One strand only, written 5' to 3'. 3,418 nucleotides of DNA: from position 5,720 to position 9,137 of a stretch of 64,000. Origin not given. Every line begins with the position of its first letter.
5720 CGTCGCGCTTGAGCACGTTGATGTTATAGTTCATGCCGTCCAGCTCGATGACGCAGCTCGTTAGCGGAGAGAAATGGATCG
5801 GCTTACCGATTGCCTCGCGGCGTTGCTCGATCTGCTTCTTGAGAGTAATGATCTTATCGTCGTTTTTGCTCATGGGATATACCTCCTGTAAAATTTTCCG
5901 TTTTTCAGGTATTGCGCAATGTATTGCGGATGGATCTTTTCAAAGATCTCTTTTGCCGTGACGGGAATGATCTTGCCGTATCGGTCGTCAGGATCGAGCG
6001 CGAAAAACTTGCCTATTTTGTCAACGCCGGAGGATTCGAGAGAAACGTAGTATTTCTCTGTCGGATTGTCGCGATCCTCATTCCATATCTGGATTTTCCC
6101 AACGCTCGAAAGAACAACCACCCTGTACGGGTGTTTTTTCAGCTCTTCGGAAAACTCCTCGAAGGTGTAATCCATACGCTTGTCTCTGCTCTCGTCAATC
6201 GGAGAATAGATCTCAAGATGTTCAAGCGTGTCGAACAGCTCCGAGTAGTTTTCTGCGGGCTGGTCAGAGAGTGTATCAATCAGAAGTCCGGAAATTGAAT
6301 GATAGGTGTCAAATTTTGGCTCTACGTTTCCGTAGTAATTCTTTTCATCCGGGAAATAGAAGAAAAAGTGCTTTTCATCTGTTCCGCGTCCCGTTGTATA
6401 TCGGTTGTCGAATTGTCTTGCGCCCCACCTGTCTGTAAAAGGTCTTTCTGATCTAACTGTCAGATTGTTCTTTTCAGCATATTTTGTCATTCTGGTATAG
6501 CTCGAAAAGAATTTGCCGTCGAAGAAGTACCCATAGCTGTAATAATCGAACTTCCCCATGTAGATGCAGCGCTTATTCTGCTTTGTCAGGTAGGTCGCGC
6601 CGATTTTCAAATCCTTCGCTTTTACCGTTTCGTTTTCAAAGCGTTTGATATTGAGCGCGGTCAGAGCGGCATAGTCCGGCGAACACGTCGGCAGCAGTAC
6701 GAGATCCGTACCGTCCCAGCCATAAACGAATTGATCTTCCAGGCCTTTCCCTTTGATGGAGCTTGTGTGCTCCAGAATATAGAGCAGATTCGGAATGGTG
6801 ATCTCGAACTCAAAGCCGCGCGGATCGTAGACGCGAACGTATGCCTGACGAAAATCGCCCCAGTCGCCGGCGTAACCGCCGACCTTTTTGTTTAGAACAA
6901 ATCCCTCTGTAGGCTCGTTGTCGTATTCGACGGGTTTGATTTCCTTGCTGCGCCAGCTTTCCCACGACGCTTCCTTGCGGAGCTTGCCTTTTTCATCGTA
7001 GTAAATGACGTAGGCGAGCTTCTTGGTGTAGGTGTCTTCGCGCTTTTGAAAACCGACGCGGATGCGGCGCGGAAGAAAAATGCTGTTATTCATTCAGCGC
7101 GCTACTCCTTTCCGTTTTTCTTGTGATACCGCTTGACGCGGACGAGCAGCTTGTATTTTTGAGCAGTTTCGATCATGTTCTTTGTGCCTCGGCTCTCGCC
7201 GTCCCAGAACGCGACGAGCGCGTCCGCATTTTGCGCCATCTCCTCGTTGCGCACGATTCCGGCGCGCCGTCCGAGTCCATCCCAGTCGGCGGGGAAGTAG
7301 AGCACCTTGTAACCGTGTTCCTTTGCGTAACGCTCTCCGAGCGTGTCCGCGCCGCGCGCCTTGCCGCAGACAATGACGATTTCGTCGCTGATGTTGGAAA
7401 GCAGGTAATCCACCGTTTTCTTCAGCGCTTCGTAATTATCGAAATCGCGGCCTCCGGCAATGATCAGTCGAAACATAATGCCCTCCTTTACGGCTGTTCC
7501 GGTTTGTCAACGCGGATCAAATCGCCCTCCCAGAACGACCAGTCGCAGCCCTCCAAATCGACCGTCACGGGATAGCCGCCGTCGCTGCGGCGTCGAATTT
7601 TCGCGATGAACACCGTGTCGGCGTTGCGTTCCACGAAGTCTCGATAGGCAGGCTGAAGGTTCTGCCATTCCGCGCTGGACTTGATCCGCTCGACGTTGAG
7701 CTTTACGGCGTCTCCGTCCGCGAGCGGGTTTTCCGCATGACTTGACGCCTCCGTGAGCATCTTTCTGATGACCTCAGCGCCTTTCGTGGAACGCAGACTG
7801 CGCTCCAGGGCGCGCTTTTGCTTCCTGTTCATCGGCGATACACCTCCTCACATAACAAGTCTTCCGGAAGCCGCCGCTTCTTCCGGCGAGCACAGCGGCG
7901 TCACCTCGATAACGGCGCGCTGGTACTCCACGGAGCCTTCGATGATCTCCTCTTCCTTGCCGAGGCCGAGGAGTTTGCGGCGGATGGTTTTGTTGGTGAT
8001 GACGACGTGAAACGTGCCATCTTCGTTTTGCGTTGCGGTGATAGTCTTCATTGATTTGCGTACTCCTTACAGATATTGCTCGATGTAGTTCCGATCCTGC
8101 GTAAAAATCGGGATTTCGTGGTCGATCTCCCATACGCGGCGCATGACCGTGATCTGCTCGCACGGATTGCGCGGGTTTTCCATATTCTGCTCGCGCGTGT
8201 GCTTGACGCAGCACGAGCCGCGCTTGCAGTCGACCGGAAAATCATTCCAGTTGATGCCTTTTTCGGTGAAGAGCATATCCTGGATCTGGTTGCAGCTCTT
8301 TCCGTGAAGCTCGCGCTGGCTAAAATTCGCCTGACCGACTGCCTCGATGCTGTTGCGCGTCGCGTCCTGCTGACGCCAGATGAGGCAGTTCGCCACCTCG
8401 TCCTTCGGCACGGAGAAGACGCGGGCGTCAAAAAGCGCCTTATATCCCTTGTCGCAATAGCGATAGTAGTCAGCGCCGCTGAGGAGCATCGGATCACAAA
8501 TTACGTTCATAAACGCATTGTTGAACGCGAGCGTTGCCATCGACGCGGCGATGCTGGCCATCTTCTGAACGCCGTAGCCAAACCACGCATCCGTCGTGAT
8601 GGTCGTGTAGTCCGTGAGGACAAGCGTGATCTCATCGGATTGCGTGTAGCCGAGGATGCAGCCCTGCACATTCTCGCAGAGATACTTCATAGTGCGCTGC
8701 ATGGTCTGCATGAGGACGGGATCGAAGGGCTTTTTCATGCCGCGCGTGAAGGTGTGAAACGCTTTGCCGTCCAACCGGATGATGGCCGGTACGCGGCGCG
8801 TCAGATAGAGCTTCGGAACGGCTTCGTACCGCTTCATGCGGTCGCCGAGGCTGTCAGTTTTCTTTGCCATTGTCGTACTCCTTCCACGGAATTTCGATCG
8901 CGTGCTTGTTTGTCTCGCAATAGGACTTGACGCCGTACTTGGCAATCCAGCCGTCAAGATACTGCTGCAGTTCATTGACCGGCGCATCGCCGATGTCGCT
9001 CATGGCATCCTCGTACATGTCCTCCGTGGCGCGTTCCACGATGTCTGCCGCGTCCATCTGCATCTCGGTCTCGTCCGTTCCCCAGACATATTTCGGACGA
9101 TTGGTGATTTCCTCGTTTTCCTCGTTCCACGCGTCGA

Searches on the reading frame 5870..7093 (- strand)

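Call 17: search_protein_families(library=phrogs, proteins=[window:5870-7093:-], max_evalue=0.00001)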
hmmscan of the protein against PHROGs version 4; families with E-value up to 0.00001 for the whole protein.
window:5870-7093:- (407 aa): 4 families
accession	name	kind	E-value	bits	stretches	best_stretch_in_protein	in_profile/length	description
phrog_2475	-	unknown function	7e-99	332.8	1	3-405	2-381/383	-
phrog_6266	-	unknown function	7.7e-12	46.2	1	39-167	45-165/328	-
phrog_14061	-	unknown function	2.7e-11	44.2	1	46-182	43-168/402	-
phrog_30990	-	unknown function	7.2e-08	33.1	1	49-158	64-171/282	-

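Call 59: search_protein_families(library=pfam, proteins=[window:5870-7093:-], max_evalue=0.001)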
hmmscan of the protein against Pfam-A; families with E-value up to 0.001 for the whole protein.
window:5870-7093:- (407 aa): 0 families

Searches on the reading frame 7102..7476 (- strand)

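Call 59: search_protein_families(library=pfam, proteins=[window:7102-7476:-], max_evalue=0.001)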
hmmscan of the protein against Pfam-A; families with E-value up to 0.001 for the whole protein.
window:7102-7476:- (124 aa): 1 family
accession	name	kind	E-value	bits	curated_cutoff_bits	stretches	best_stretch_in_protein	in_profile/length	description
PF10686.14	YAcAr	-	4.9e-17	61.9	28.2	1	3-66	2-64/66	YspA, cpYpsA-related SLOG family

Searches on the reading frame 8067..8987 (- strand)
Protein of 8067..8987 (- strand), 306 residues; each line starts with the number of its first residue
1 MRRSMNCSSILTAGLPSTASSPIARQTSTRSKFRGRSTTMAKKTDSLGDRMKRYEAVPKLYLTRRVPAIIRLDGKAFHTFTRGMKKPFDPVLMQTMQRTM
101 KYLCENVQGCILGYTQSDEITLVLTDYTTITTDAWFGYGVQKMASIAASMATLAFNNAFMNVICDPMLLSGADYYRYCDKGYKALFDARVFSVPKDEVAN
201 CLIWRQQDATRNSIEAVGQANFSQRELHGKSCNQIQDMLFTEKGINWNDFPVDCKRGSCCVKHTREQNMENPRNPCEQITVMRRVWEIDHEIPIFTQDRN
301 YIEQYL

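Call 4: search_protein_families(library=pfam, proteins=[window:8067-8870:-], max_evalue=0.01)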
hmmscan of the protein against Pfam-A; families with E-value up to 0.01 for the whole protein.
window:8067-8870:- (267 aa): 2 families
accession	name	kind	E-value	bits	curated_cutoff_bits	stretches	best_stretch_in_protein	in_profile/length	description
PF04446.17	Thg1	-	1.1e-28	100.2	29.2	1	10-155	2-130/130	tRNAHis guanylyltransferase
PF14413.11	Thg1C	-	5.8e-05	23.8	26.3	1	183-234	37-88/116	Thg1 C terminal domain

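Call 21: search_protein_families(library=ncbifam, proteins=[window:8067-8987:-], max_evalue=0.01)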
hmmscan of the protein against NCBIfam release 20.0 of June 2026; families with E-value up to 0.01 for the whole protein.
window:8067-8987:- (306 aa): 0 families

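Call 74: search_solved_structures(query=window:8067-8870:-, max_evalue=0.001, show_alignments=1)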
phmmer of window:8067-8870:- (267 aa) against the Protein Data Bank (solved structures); distinct sequences matched with E-value up to 0.001: 6.
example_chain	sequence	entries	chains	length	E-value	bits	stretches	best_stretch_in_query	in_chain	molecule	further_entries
4kgk_A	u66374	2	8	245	2.4e-67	230.5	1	6-266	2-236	Thg1-like uncharacterized protein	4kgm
5axk_A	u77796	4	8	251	2e-10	43.9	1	146-260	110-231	tRNA(His)-5'-guanylyltransferase (Thg1) like protein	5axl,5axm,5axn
5xox_A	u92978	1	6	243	9.1e-09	38.4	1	29-223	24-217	tRNA(His) guanylyltransferase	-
3otb_A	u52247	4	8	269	7.8e-08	35.4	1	29-221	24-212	tRNA(His) guanylyltransferase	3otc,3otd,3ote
7cv1_A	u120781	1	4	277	8.7e-08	35.2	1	29-221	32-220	Probable tRNA(His) guanylyltransferase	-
3wbz_A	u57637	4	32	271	5.7e-07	32.5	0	21-86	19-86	Likely histidyl tRNA-specific guanylyltransferase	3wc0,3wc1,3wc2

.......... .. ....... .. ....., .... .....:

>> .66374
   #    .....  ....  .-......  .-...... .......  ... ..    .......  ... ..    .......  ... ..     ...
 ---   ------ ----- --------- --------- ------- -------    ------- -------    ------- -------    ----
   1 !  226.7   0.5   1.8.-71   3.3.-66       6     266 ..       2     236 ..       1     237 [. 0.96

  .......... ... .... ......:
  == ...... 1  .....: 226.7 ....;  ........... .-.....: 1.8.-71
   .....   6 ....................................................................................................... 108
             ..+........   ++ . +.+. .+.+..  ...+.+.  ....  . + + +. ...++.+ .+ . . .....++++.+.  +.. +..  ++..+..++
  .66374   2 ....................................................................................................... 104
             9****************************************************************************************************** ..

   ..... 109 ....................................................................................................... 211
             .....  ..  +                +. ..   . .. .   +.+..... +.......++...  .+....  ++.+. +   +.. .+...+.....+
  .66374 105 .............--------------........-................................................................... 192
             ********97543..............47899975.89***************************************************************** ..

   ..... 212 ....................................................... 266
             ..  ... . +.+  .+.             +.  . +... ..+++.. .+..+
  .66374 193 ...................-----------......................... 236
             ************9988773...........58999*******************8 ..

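Call 76: search_protein_families(library=phrogs, proteins=[window:8067-8870:-], max_evalue=0.001)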
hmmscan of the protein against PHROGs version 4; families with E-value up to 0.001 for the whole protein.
window:8067-8870:- (267 aa): 1 family
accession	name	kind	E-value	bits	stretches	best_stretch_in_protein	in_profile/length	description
phrog_4717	-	DNA, RNA and nucleotide metabolism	4.3e-95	319.1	1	5-266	2-238/250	tRNA-His guanylyltransferase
